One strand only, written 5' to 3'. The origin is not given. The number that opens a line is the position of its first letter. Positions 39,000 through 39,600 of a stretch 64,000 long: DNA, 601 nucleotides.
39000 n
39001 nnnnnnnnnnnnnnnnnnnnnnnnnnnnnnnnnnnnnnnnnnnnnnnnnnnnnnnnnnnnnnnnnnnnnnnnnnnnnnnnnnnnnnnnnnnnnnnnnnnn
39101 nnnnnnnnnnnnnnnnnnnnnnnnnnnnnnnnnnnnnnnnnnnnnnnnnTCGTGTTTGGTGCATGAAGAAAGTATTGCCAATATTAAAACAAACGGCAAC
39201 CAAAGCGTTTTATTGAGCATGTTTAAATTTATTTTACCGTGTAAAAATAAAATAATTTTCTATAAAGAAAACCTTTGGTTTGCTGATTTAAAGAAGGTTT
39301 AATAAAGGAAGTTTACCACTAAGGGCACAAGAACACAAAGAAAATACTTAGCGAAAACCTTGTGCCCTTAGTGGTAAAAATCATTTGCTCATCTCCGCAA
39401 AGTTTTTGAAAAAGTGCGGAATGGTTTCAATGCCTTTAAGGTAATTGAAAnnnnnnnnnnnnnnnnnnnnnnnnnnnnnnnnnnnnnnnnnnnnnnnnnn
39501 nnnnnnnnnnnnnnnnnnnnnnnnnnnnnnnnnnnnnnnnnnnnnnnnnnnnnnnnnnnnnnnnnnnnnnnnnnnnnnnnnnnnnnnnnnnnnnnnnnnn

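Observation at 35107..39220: Five consecutive co-directional genes encoding lipoproteins or TAT-secreted proteins of unknown function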

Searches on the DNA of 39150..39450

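Call 101: search_rna_families(source=window, start=39150, end=39450, threshold=evalue, max_evalue=1)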
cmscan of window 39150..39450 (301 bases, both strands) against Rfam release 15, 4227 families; matches with E-value up to 1: 9.
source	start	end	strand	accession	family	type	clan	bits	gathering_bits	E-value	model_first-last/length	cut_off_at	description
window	39306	39384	+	RF03975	mir-5881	Gene; miRNA;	-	24.6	87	0.001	1-67/67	no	mir-5881 microRNA precursor family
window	39307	39383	-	RF03975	mir-5881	Gene; miRNA;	-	23.9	87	0.0017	1-67/67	no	mir-5881 microRNA precursor family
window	39307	39384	-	RF00695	MIR398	Gene; miRNA;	-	23.4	55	0.0038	1-109/109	no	MIR398 microRNA precursor family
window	39253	39449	+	RF03926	MIR1435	Gene; miRNA;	-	21.8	94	0.51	1-186/186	no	MIR1435 microRNA precursor family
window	39312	39378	-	RF03391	mir-588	Gene; miRNA;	-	18.8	70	0.43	1-81/81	no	mir-588 microRNA precursor family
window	39312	39377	-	RF00994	mir-1255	Gene; miRNA;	-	17.2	63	0.63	1-67/67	no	mir-1255 microRNA precursor family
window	39313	39378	+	RF00994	mir-1255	Gene; miRNA;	-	16.7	63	0.86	1-67/67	no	mir-1255 microRNA precursor family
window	39375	39445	+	RF01929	bxd_1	Gene; lncRNA;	-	14.3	75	0.64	1-86/86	no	Bithoraxoid conserved region 1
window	39309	39382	-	RF01261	snR82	Gene; snRNA; snoRNA; HACA-box;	CL00040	13.7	60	0.65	51-122/270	no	Small nucleolar RNA snR82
